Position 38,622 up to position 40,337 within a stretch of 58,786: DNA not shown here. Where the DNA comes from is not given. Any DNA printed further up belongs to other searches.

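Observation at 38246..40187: Overlapping two-gene module: ABC/SMC-type AAA ATPase plus a 180-aa partner with no recognisable effector domain. Candidate uncharacterised defence/abortive-infection system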

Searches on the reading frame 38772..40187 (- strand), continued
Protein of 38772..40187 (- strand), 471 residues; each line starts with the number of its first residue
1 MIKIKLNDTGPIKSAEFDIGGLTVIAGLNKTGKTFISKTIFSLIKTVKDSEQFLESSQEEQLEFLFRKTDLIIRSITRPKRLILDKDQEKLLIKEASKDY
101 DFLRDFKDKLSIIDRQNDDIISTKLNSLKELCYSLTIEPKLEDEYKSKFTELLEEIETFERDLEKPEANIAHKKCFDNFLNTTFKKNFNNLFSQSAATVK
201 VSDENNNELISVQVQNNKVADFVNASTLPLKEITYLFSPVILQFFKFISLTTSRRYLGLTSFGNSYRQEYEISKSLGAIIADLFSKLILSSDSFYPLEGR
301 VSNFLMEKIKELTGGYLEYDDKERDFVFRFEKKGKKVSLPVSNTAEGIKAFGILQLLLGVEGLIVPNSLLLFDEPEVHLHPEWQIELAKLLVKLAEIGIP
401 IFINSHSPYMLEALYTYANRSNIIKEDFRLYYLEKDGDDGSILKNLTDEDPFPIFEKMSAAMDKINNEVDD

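Call 53: search_protein_families(library=pfam, alignment_id=A6, max_evalue=0.00001)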
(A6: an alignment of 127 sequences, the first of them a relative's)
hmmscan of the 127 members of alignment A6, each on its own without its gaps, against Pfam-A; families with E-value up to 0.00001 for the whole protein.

A. member 1, L011:2366-3898:+ (510 aa): 2 families
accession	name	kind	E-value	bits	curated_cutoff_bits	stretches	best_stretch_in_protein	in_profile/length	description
PF03023.19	MurJ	-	4.1e-72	243.7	27.4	1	28-459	1-437/451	Lipid II flippase MurJ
PF01554.23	MatE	-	2.1e-06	28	24.9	1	232-395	1-161/161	MatE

B. families by the number of members that match (of 127 scanned): 124 families (the first 25 are shown)
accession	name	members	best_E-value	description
PF02091.20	tRNA-synt_2e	5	1e-141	Glycyl-tRNA synthetase alpha subunit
PF00731.26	AIRC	4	6.8e-58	AIR carboxylase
PF00557.29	Peptidase_M24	3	2.5e-47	Metallopeptidase family M24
PF01520.23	Amidase_3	3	8.5e-47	N-acetylmuramoyl-L-alanine amidase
PF07669.17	Eco57I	3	1.6e-26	Eco57I restriction-modification methylase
PF13304.12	AAA_21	3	3.8e-23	AAA domain, putative AbiEii toxin, Type IV TA system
PF08241.18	Methyltransf_11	3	4.2e-16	Methyltransferase domain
PF04851.21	ResIII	3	6.8e-13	Type III restriction enzyme, res subunit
PF13847.12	Methyltransf_31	3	1.2e-10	Methyltransferase domain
PF13649.12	Methyltransf_25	3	1.8e-10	Methyltransferase domain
PF13489.12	Methyltransf_23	3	1.9e-10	Methyltransferase domain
PF08242.18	Methyltransf_12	3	1.6e-08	Methyltransferase domain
PF02463.25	SMC_N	3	3e-08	RecF/RecN/SMC N terminal domain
PF13673.13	Acetyltransf_10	3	9.7e-08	Acetyltransferase (GNAT) domain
PF01209.24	Ubie_methyltran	3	2.9e-07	ubiE/COQ5 methyltransferase family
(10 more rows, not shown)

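Call 54: search_protein_families(library=padloc, alignment_id=A6, max_evalue=0.00001)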
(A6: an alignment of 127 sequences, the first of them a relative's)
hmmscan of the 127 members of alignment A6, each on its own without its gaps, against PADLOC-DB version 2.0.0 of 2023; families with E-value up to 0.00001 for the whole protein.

A. member 1, L011:2366-3898:+ (510 aa): 0 families

B. families by the number of members that match (of 127 scanned): 172 families (the first 25 are shown)
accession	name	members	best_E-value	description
PDLC04135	mad3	5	1.1e-28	mads_3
PDLC04134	mad2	5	3.1e-08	mads_2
PDLC02525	PglX|PglXI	4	8.1e-287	PglX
PDLC02521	PglX|PglXI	4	1.4e-239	PglX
PDLC03600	REase_MTase_IIG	4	2.8e-207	Type IIG restriction enzyme-methyltransferase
PDLC02641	DrmMI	4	3.6e-150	DrmMI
PDLC02517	PglX|PglXI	4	2.8e-44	PglX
PDLC02335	AbiLi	3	2.1e-73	AbiLi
PDLC02528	PglX|PglXI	3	2.9e-60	PglX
PDLC02527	PglX|PglXI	3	2.5e-55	PglX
PDLC03604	REase_MTase_IIG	3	3.9e-53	Type IIG restriction enzyme-methyltransferase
PDLC04426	PDC-M12A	3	3.2e-31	-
PDLC03612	REase_MTase_IIG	3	2.5e-30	Type IIG restriction enzyme-methyltransferase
PDLC02980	AriA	3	2.1e-23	-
PDLC03596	REase_MTase_IIG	3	3.8e-20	Type IIG restriction enzyme-methyltransferase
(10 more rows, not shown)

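Call 55: search_dna_similar(query=window:38772-40187:-, collection=plasmids, mode=protein, max_rows=12)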
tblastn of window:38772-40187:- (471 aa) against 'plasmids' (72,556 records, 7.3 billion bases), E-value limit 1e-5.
Records with a match: 35; places in all: 36; records where one place covers at least 80% of the query: 0.
Best place of each record, by identity: <60% 35.
By first word of the organism name: Klebsiella 13; Escherichia 9; Bacillus 1; Polaromonas 1; Acinetobacter 1; Pseudanabaena 1; Paracoccus 1; Sulfuricystis 1; Methylobacterium 1; Comamonas 1; and 5 more.
By predicted mobility (MOB-suite, as given by PLSDB): non-mobilizable 26; conjugative 6; mobilizable 3.
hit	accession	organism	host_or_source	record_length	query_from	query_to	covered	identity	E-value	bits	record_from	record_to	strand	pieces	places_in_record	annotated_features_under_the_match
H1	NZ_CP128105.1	Bacillus cereus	bacterial isolate,grassland soil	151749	198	465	57%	30.7%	2e-24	114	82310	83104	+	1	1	AAA family ATPase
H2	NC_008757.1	Polaromonas naphthalenivorans CJ2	-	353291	212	457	52%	27.8%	2e-10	71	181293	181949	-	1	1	ATP-binding protein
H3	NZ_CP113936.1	Acinetobacter sp. ESL0695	Melipona lateralis,Rain forest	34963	309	469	34%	35.4%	5e-19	98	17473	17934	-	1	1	AAA family ATPase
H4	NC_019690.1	Pseudanabaena sp. PCC 7367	-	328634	216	422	44%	26.2%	4e-7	61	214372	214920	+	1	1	AAA family ATPase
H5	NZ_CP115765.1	Paracoccus sp. SCSIO 75233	cell culture,sediment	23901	296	439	31%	31.3%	7e-8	63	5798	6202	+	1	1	AAA family ATPase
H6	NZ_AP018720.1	Sulfuricystis multivorans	-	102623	296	464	36%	26.6%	1e-6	59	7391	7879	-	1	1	ATP-binding protein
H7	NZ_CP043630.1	Methylobacterium aquaticum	Prosopis cineraria,pure bacterial ...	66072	309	465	33%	28.2%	3e-6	58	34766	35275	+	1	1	DUF3696 domain-containing protein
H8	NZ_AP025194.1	Comamonas thiooxydans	-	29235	308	422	24%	38.3%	8e-11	72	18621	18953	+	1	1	ATP-binding protein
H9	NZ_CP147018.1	Bernardetia sp. Wsw4-3y2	Red alga,Red algae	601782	360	470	24%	38.6%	1e-6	59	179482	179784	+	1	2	DUF3696 domain-containing protein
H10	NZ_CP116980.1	Escherichia coli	Sus scrofa,whole genome,feces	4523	305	414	23%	36.4%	2e-11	74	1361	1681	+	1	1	AAA family ATPase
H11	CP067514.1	Klebsiella pneumoniae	Homo sapiens,other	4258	305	414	23%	36.4%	2e-11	74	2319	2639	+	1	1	AAA family ATPase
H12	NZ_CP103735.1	Klebsiella pneumoniae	Homo sapiens,blood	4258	305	414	23%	36.4%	2e-11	74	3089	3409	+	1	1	AAA family ATPase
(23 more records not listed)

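Call 56: search_dna_similar(query=window:38772-40187:-, collection=phages, mode=protein, max_rows=10)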
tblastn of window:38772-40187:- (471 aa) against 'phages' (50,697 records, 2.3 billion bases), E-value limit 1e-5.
Records with a match: 4; places in all: 4; records where one place covers at least 80% of the query: 0.
Best place of each record, by identity: <60% 4.
By first word of the organism name: Vibrio 3; Bacteriophage 1.
By host as written in the record: Vibrio cyclitrophicus 2; - 1; Vibrio cyclitrophicus 10N.222.45.E8 1.
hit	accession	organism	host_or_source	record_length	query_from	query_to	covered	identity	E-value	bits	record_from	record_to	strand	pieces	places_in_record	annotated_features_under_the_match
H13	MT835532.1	Bacteriophage sp.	human fecal samples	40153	341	467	27%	36.7%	8e-16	87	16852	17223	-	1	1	record has no annotation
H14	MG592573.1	Vibrio phage 1.202.O._10N.222.45.E8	Vibrio cyclitrophicus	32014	305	428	26%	29.0%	7e-7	58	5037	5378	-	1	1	AAA domain protein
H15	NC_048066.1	Vibrio phage 1.202.O._10N.222.45.E8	Vibrio cyclitrophicus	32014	305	428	26%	29.0%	7e-7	58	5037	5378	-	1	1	AAA family ATPase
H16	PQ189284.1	Vibrio phage 10N.222.45.E8_PE001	Vibrio cyclitrophicus 10N.222.45.E8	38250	305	428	26%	29.0%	7e-7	58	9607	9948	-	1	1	hypothetical protein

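Call 73: predict_structure(alignment_id=A7)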
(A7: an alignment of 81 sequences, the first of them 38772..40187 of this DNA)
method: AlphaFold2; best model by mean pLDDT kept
length: 471 residues; sequences in the alignment: 81
mean_pLDDT: 88.7   pTM: 0.88
mean pLDDT of the five models: 88.7, 87.0, 86.1, 85.5, 85.5
residues with pLDDT >= 90: 317; 70-90: 112; 50-70: 33; < 50: 9
segments of 3 or more residues with pLDDT < 50: 254-262
pLDDT, mean of each block of 10 residues (from residue 1): 97 97 95 97 96 88 91 83 68 70 78 68 89 93 95 95 83 95 95 96 97 98 94 92 90 51 59 83 92 64 89 96 95 97 95 94 94 89 96 97 95 96 96 93 95 85 81 75
secondary structure, 60 per line:
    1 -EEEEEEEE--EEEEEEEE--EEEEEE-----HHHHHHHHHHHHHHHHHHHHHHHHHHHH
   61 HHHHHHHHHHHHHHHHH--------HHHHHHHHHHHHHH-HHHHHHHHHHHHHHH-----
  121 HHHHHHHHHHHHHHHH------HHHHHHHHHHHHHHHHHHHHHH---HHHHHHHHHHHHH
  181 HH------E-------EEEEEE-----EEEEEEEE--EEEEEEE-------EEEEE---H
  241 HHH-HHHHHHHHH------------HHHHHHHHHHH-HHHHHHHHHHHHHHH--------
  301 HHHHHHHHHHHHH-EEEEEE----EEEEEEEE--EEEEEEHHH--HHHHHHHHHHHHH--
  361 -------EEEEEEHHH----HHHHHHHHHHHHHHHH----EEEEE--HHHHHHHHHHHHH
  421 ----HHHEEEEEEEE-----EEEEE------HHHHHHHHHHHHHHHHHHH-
elements in order: E2-9 E12-19 E22-27 H33-77 H86-99 H101-115 H121-136 H143-164 H168-182 E197-202 E208-215 E218-224 E232-236 H240-243 H245-253 H266-276 H278-292 H301-313 E315-320 E325-332 E335-340 H346-358 E368-373 H381-396 E401-405 H408-420 E428-435 E441-445 H452-470

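Call 76: fold_search(model_id=the predicted structure, library=pdb)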
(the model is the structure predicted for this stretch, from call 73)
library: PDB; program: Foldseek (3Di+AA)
matches with E <= 10: 875; with E <= 0.001: 115
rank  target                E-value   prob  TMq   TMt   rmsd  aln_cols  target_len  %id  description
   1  8eea_B                1.1e-07  1.00  0.36  0.44  18.0       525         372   12  Structure of E.coli Septu (PtuAB) complex (released 2023-12-27)
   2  8sux_D                1.2e-07  1.00  0.35  0.44  17.4       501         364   12  Structure of E. coli PtuA hexamer (released 2024-01-10)
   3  8sux_F                1.2e-07  1.00  0.36  0.45  14.3       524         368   12  Structure of E. coli PtuA hexamer (released 2024-01-10)
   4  8eea_D                2.3e-07  1.00  0.39  0.40  14.4       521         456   11  Structure of E.coli Septu (PtuAB) complex (released 2023-12-27)
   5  8eea_A                2.9e-07  1.00  0.37  0.45  14.8       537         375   12  Structure of E.coli Septu (PtuAB) complex (released 2023-12-27)
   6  9lpa_B                3.6e-07  1.00  0.31  0.21  20.6       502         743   12  The cryo-EM structure of retron Eco8 in an active state (released 2025-11-19)
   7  8eea_C                4.4e-07  1.00  0.37  0.39  14.3       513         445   12  Structure of E.coli Septu (PtuAB) complex (released 2023-12-27)
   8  8ee4_D                5.1e-07  1.00  0.35  0.41  17.0       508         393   12  Structure of PtuA (released 2024-01-03)
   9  9n69_C                5.8e-07  1.00  0.37  0.38  18.1       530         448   13  Structure of the retron IA complex with HNH nuclease in the "down" orientation (released 2025-04-23)
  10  8ee4_E                8.2e-07  1.00  0.38  0.44  12.6       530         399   11  Structure of PtuA (released 2024-01-03)
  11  9n69_D                8.2e-07  1.00  0.36  0.40  13.3       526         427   12  Structure of the retron IA complex with HNH nuclease in the "down" orientation (released 2025-04-23)
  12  8sux_C                1.1e-06  1.00  0.39  0.48  13.2       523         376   12  Structure of E. coli PtuA hexamer (released 2024-01-10)
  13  9kjx_E                1.3e-06  1.00  0.36  0.33  16.2       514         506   12  Cryo-EM structure of the Retron-Eco7 complex (state 1) (released 2025-11-12)
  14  9kk2_E                1.4e-06  1.00  0.36  0.33  16.1       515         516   13  Cryo-EM structure of the Retron-Eco7 complex (state 5) (released 2025-11-12)
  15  9nnh_C                1.5e-06  1.00  0.37  0.32  14.3       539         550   12  Cryo-EM structure of the Retron Ec78 complex, PtuA:PtuB:RT (4:2:2) (released 2025-10-08)
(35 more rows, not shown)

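Call 81: get_annotated_region(hit=H10, flank=2500)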
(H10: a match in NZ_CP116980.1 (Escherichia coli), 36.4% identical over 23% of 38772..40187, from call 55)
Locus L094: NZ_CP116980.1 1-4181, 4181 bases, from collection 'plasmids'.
description: Escherichia coli strain CUVM53 plasmid pCUVM53-4, complete sequence
organism: Escherichia coli (NCBI taxid 562)
taxonomy: Bacteria; Pseudomonadota; Gammaproteobacteria; Enterobacterales; Enterobacteriaceae; Escherichia; Escherichia coli
host: -; source: Sus scrofa,whole genome,feces; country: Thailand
typing (MOB-suite, as given by PLSDB): non-mobilizable; replicon rep_cluster_2373
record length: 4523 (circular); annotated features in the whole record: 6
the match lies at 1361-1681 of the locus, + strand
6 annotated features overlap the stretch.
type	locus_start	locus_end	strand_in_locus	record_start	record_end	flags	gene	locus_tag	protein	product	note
CDS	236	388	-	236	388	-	-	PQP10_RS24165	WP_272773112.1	hypothetical protein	-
CDS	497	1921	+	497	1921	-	-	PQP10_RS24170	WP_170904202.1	AAA family ATPase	-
CDS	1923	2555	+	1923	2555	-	-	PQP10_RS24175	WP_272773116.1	hypothetical protein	-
CDS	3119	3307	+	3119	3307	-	-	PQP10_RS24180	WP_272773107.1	hypothetical protein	-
CDS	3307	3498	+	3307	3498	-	-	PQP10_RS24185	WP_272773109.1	Rop family plasmid primer RNA-binding protein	-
CDS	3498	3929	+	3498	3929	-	-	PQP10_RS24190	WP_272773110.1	excisionase family DNA-binding protein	-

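Call 82: get_annotated_region(hit=H1, flank=4000)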
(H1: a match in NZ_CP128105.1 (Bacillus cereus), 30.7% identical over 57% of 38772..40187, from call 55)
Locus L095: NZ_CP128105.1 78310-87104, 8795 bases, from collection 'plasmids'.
description: Bacillus cereus strain D5_B_69 plasmid unnamed1, complete sequence
organism: Bacillus cereus (NCBI taxid 1396)
taxonomy: Bacteria; Bacillota; Bacilli; Bacillales; Bacillaceae; Bacillus; Bacillus cereus
host: -; source: bacterial isolate,grassland soil; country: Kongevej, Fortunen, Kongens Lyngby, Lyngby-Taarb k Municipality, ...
typing (MOB-suite, as given by PLSDB): non-mobilizable; replicon rep_cluster_1869
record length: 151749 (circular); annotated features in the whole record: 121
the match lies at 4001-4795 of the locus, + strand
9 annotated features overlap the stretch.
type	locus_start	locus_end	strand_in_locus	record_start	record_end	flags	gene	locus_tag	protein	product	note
CDS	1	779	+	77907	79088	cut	-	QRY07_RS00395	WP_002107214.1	FtsK/SpoIIIE domain-containing protein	-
CDS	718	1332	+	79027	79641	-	-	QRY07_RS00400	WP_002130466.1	replication-relaxation family protein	-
CDS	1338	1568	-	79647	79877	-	-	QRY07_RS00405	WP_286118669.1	helix-turn-helix transcriptional regulator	-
CDS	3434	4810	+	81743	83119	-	-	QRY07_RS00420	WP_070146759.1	AAA family ATPase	-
CDS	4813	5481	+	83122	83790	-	-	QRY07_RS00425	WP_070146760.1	hypothetical protein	-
CDS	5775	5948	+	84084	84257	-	-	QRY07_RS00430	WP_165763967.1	hypothetical protein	-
CDS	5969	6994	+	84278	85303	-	-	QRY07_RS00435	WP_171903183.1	serine hydrolase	-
CDS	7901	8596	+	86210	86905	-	-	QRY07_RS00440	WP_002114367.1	Yip1 family protein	GO:0006888 - endoplasmic reticulum to Golgi vesicle-mediated transport [Evidence IEA]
CDS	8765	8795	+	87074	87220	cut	-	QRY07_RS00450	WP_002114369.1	hypothetical protein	-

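Call 83: search_protein_families(library=padloc, proteins=[L094:497-1921:+, L094:1923-2555:+, L095:3434-4810:+, L095:4813-5481:+], max_evalue=0.001)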
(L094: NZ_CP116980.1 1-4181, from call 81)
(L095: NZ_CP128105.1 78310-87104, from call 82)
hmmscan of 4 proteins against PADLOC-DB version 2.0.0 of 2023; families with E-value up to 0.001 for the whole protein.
L094:497-1921:+ (474 aa): 72 families (the best 25 are shown)
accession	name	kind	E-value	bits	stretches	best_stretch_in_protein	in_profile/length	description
PDLC04032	PD-T4-4_A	-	8e-232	768.3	1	1-473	1-472/474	-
PDLC04033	PD-T4-4_A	-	5.4e-90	300.8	1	1-467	1-455/460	-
PDLC04664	PDC-M47A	-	1.1e-65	220.4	1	1-440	1-416/461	-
PDLC03878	NsnB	-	3.2e-20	71.2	1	2-439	4-326/345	-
PDLC02979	AriA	-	3.4e-20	71.2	1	2-392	5-373/373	-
PDLC04213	HEC-02A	-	2.4e-18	64.8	1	266-423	155-304/337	-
PDLC04214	HEC-02A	-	3.3e-18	64.1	1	264-396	158-286/338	-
PDLC02980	AriA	-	8.5e-15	53.5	1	286-392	220-303/304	-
PDLC04146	HEC-02B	-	5.5e-14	49.9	1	255-397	150-288/344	-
PDLC02358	Old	-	2.6e-13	47.6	1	348-400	285-337/578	Old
PDLC00285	PtuA1|PtuA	-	4.7e-12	43.9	1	233-398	177-336/432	AAA ATPase domain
PDLC04239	PDC-M01A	-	4.7e-11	39.9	1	345-408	408-471/552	-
PDLC00265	PtuA1|PtuA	-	5.1e-11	40.4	1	13-398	24-378/479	AAA ATPase domain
PDLC04710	PDC-M56A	-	6.1e-11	39.9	1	307-410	205-304/382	-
PDLC04177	HEC-01A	-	9.7e-11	39.3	1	314-398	264-346/393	-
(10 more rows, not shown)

L094:1923-2555:+ (210 aa): 5 families
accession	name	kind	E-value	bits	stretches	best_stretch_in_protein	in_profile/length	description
PDLC04035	PD-T4-4_B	-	2.1e-94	313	1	1-208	1-205/206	-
PDLC04034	PD-T4-4_B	-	6.4e-10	37.1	1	25-141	24-130/190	-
PDLC04037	PD-T4-4_B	-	2.3e-09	35.3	1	6-163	6-151/190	-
PDLC04036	PD-T4-4_B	-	3.7e-05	21.7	1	27-145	25-146/203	-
PDLC04668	PDC-M47B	-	0.00047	17.9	0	39-143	37-129/186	-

L095:3434-4810:+ (458 aa): 111 families (the best 25 are shown)
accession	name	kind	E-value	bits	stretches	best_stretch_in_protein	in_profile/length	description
PDLC04033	PD-T4-4_A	-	6.3e-30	102.8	2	227-407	205-376/460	-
PDLC04214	HEC-02A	-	1e-29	101.9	2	273-428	159-307/338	-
PDLC03878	NsnB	-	1.9e-27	94.9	2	247-442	138-326/345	-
PDLC04664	PDC-M47A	-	3.5e-25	86.8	2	274-408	243-373/461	-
PDLC04032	PD-T4-4_A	-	1.6e-24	84.7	2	289-404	281-394/474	-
PDLC04213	HEC-02A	-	1.6e-23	81.8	1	261-427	140-299/337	-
PDLC04146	HEC-02B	-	4.8e-20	69.8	2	294-429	180-311/344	-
PDLC02358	Old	-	2.5e-18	64.2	2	345-438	269-367/578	Old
PDLC02979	AriA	-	3.1e-16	58.1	1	2-401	5-373/373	-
PDLC02980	AriA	-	3.8e-16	57.9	1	318-401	221-303/304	-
PDLC00283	PtuA1|PtuA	-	1.9e-14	51.7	1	21-405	28-348/448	AAA ATPase domain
PDLC00303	PtuA1|PtuA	-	3.5e-14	50.7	1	276-429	157-310/386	AAA ATPase domain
PDLC00266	PtuA1|PtuA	-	4.7e-14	50.5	1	14-426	20-404/483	AAA ATPase domain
PDLC00305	PtuA1|PtuA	-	1.1e-13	49.3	1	358-405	246-292/392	AAA ATPase domain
PDLC00309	PtuA1|PtuA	-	1.1e-13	49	1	341-405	253-316/413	AAA ATPase domain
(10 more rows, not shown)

L095:4813-5481:+ (222 aa): 0 families

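Call 89: search_protein_families(library=padloc, alignment_id=A4, max_evalue=0.1)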
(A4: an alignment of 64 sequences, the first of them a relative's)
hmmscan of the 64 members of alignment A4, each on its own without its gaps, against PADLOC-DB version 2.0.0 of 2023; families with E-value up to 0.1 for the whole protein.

A. member 1, L014:5340-5897:+ (185 aa): 1 family
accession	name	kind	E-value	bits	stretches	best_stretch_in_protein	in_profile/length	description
PDLC04226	HEC-02B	-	0.0035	15.3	1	50-89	27-65/171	-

B. families by the number of members that match (of 64 scanned): 24 families
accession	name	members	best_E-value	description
PDLC04229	HEC-02B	5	0.00016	-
PDLC04217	HEC-02B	4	2.1e-05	-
PDLC04226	HEC-02B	4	8.5e-05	-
PDLC04228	HEC-02B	4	0.00074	-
PDLC04227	HEC-02B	3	0.00041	-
PDLC04667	PDC-M47B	2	0.0016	-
PDLC04219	HEC-02B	2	0.0028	-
PDLC04225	HEC-02B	2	0.0047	-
PDLC05031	PDC-S49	1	0.00072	-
PDLC02512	PglW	1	0.00084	PglW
PDLC03885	NsnC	1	0.002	-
PDLC04224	HEC-02B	1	0.0023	-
PDLC03031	MTase_I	1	0.0026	Type I methyltransferase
PDLC00202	HamC2|HamC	1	0.003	DUF3223 domain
PDLC01110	Cas8b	1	0.0035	Cas8b1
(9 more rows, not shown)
